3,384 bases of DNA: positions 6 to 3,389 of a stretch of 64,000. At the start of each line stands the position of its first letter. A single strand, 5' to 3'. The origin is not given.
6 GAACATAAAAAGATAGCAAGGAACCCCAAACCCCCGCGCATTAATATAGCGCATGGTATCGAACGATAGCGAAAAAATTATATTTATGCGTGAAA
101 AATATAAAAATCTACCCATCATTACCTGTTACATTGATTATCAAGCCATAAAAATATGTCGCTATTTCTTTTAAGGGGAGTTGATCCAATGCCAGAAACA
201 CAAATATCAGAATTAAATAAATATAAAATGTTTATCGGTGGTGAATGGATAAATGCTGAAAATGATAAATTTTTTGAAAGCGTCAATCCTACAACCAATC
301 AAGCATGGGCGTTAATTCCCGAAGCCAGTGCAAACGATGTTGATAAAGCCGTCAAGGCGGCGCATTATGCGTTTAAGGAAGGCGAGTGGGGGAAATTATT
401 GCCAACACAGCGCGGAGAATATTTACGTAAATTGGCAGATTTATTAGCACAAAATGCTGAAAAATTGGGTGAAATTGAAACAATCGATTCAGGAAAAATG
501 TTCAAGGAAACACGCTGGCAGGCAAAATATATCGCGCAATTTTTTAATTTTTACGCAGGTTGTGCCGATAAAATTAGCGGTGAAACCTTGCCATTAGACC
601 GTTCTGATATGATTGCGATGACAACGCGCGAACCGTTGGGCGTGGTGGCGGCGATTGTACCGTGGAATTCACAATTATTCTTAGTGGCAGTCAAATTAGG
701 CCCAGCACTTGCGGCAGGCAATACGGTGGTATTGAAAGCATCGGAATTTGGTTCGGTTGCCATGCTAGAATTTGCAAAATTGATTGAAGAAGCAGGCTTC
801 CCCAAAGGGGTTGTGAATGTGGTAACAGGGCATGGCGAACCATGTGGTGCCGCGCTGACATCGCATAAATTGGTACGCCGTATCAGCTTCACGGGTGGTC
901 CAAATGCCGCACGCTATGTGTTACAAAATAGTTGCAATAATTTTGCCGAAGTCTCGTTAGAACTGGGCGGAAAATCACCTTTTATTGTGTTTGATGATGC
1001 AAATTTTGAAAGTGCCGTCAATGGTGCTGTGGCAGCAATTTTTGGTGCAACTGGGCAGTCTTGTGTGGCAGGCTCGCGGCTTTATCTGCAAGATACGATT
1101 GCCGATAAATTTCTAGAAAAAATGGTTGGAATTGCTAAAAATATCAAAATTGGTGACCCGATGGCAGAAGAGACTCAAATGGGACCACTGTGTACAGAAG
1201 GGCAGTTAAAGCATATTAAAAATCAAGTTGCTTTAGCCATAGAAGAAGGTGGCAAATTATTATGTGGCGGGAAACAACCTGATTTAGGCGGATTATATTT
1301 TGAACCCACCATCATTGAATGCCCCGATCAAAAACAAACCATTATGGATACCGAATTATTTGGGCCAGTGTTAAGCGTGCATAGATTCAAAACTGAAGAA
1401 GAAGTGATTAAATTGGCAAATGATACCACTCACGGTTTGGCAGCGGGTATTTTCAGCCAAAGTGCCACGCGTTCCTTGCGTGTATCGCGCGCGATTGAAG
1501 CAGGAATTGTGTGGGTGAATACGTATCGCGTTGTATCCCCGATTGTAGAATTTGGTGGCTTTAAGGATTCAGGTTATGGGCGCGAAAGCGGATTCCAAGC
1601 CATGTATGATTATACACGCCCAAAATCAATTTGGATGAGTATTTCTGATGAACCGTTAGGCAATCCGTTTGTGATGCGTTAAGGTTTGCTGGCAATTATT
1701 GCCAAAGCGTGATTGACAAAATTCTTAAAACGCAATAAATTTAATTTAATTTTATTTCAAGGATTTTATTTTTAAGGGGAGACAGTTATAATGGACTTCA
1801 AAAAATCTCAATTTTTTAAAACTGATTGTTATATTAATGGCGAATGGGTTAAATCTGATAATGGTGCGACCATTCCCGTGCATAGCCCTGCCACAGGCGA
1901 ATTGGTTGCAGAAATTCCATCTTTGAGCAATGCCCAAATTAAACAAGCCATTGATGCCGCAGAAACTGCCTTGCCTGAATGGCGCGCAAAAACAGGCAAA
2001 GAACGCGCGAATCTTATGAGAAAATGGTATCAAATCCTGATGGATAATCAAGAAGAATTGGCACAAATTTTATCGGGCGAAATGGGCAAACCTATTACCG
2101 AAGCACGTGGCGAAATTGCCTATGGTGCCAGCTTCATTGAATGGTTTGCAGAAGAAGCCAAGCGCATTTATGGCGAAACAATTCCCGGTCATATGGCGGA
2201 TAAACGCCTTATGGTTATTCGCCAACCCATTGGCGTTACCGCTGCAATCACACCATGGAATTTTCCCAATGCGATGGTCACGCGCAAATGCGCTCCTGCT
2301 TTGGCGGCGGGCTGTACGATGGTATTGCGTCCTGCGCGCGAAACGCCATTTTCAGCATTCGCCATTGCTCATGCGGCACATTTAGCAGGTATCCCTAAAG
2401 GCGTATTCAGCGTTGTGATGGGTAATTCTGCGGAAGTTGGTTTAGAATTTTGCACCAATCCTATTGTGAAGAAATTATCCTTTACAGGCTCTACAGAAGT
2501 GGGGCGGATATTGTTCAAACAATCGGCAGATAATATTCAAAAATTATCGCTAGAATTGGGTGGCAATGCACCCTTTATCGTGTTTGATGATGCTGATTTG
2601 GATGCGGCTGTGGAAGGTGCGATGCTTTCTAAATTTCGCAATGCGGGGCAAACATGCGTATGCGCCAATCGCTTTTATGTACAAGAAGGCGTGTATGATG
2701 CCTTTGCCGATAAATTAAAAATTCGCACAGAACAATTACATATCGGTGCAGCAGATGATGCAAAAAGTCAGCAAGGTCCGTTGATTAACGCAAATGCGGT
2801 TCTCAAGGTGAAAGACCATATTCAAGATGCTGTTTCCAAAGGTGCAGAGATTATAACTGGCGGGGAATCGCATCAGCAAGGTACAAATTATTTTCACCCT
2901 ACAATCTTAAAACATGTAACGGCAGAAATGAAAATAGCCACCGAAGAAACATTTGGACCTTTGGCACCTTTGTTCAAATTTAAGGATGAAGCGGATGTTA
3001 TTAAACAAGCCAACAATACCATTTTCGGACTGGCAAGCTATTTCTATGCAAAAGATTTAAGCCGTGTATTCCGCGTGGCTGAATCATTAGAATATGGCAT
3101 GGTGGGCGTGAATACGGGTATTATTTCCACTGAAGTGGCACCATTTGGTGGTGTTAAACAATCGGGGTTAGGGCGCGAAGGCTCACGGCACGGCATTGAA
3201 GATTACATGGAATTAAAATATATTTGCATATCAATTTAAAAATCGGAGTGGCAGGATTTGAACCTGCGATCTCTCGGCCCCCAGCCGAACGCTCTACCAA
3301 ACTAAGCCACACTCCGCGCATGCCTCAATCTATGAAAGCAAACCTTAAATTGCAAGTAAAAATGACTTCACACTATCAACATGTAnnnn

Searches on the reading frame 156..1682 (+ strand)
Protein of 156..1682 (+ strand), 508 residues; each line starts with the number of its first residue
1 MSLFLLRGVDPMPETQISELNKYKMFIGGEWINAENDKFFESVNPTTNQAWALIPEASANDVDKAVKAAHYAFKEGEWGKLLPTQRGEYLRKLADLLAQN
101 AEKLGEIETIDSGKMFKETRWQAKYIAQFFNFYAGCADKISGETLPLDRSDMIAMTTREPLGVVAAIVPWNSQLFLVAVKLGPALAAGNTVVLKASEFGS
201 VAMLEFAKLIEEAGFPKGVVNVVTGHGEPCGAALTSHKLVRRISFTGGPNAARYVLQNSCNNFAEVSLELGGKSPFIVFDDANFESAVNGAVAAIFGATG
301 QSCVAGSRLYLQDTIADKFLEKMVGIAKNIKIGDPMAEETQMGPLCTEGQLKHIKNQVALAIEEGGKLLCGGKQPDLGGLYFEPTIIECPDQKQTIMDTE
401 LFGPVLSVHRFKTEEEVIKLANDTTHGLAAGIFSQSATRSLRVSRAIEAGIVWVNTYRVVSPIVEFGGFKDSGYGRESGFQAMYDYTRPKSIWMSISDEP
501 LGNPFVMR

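Call 8: search_protein_families(library=pfam, proteins=[window:156-1682:+])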
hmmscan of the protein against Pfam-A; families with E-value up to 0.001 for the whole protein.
window:156-1682:+ (508 aa): 1 family
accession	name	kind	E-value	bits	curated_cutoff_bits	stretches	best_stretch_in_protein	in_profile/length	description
PF00171.27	Aldedh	-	3.9e-163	543.7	23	1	31-492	1-461/461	Aldehyde dehydrogenase family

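Call 9: search_protein_families(library=ncbifam, proteins=[window:156-1682:+])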
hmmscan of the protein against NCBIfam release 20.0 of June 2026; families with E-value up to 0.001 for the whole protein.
window:156-1682:+ (508 aa): 43 families (the best 25 are shown)
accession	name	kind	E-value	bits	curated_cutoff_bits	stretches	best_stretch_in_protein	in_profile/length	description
TIGR01804.1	BADH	equivalog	1e-144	482.5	668.6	1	26-488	1-465/467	betaine-aldehyde dehydrogenase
TIGR02299.1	HpaE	equivalog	3.2e-134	448.2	638.35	1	24-498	2-480/488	5-carboxymethyl-2-hydroxymuconate semialdehyde dehydrogenase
NF009725.0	PRK13252.1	equivalog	1.4e-133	445.9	593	1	19-497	3-482/488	betaine-aldehyde dehydrogenase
NF045735.1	PaDhStyDPseudo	equivalog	4.1e-133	444.6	850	1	23-494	3-481/483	phenylacetaldehyde dehydrogenase StyD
NF010000.0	PRK13473.1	subfamily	1.1e-130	436.5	615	1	22-495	2-473/475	aminobutyraldehyde dehydrogenase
NF045736.1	PaDhStyDRhodo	equivalog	2.4e-123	412.2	800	1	24-492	4-475/479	phenylacetaldehyde dehydrogenase StyD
TIGR01780.1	SSADH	subfamily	2.4e-120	402.5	646.35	1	43-488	2-446/448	succinate-semialdehyde dehydrogenase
NF007352.0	PRK09847.1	equivalog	2e-115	386.2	850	1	23-496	20-493/495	aldehyde dehydrogenase PuuC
NF007497.0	PRK10090.1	equivalog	1.4e-113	380.3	500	1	19-494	3-477/480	aldehyde dehydrogenase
NF050026.1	AcaldDHExaC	equivalog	2.2e-113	379.5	900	1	17-502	10-501/503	acetaldehyde dehydrogenase ExaC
NF008415.0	PRK11241.1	equivalog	4.1e-113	378.6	828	1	18-492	6-478/482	NADP-dependent succinate-semialdehyde dehydrogenase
NF042993.1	AlphKGSA_gudD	equivalog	3.1e-109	365.9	770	1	22-493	3-479/481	alpha-ketoglutaric semialdehyde dehydrogenase GucD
TIGR03216.1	OH_muco_semi_DH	equivalog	3.3e-109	365.7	693.25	1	24-492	2-477/481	2-hydroxymuconic semialdehyde dehydrogenase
NF040648.1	lactal_redase_Meth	equivalog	6.8e-107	358.3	650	1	25-494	1-462/463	lactaldehyde dehydrogenase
TIGR03374.1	ABALDH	equivalog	3.4e-104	349.3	909.3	1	23-490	2-467/472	aminobutyraldehyde dehydrogenase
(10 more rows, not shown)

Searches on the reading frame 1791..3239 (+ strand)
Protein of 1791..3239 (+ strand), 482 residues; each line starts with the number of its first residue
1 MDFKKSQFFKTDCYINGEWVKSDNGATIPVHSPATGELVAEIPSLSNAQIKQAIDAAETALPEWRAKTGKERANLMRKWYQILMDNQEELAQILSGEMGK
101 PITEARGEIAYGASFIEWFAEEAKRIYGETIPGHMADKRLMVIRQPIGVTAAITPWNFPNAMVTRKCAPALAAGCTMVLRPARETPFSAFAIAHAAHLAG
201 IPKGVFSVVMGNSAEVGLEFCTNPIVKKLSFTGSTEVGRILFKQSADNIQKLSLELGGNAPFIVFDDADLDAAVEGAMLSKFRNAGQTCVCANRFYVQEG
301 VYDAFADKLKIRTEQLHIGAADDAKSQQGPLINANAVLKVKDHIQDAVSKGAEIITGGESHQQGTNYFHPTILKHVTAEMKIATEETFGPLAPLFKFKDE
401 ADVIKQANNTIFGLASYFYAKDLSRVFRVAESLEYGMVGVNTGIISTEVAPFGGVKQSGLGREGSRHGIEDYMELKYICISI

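Call 8: search_protein_families(library=pfam, proteins=[window:1791-3239:+])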
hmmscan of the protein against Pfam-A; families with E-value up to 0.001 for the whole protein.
window:1791-3239:+ (482 aa): 1 family
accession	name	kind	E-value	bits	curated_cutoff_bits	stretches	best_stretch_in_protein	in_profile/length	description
PF00171.27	Aldedh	-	1.7e-169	564.7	23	1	19-478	1-461/461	Aldehyde dehydrogenase family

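Call 9: search_protein_families(library=ncbifam, proteins=[window:1791-3239:+])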
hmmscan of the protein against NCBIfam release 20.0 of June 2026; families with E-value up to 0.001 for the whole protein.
window:1791-3239:+ (482 aa): 43 families (the best 25 are shown)
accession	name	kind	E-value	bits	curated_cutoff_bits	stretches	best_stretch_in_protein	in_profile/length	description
NF008415.0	PRK11241.1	equivalog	5.8e-240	797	828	1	1-482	1-482/482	NADP-dependent succinate-semialdehyde dehydrogenase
TIGR01780.1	SSADH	subfamily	7.5e-213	707.4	646.35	1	30-476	1-448/448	succinate-semialdehyde dehydrogenase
NF010000.0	PRK13473.1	subfamily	3.5e-129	431.5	615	1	11-480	3-472/475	aminobutyraldehyde dehydrogenase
TIGR01804.1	BADH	equivalog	3.3e-127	424.8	668.6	1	14-476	1-467/467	betaine-aldehyde dehydrogenase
NF009725.0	PRK13252.1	equivalog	2.5e-125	418.7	593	1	10-481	6-480/488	betaine-aldehyde dehydrogenase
NF007497.0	PRK10090.1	equivalog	3.2e-123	412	500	1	10-478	6-475/480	aldehyde dehydrogenase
TIGR02299.1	HpaE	equivalog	7.7e-122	407.3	638.35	1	13-481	3-477/488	5-carboxymethyl-2-hydroxymuconate semialdehyde dehydrogenase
NF040648.1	lactal_redase_Meth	equivalog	1.8e-118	396.5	650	1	14-480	2-462/463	lactaldehyde dehydrogenase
NF045735.1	PaDhStyDPseudo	equivalog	4.2e-115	385.2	850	1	11-481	3-482/483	phenylacetaldehyde dehydrogenase StyD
NF006916.0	PRK09407.1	equivalog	1.2e-114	383.8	521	1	21-478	29-490/526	succinic semialdehyde dehydrogenase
NF042993.1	AlphKGSA_gudD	equivalog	2.4e-112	376.1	770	1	13-480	6-480/481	alpha-ketoglutaric semialdehyde dehydrogenase GucD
NF040792.1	glyc_ald_dh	equivalog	8.7e-112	374.5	760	1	13-480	3-473/488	D-glyceraldehyde dehydrogenase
TIGR03216.1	OH_muco_semi_DH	equivalog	3.9e-108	362.1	693.25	1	14-481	4-480/481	2-hydroxymuconic semialdehyde dehydrogenase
TIGR03374.1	ABALDH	equivalog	1.8e-104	350.2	909.3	1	13-480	4-471/472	aminobutyraldehyde dehydrogenase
NF006915.0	PRK09406.1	equivalog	2.6e-102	343.1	730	1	30-479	5-455/457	NADP-dependent succinic semialdehyde dehydrogenase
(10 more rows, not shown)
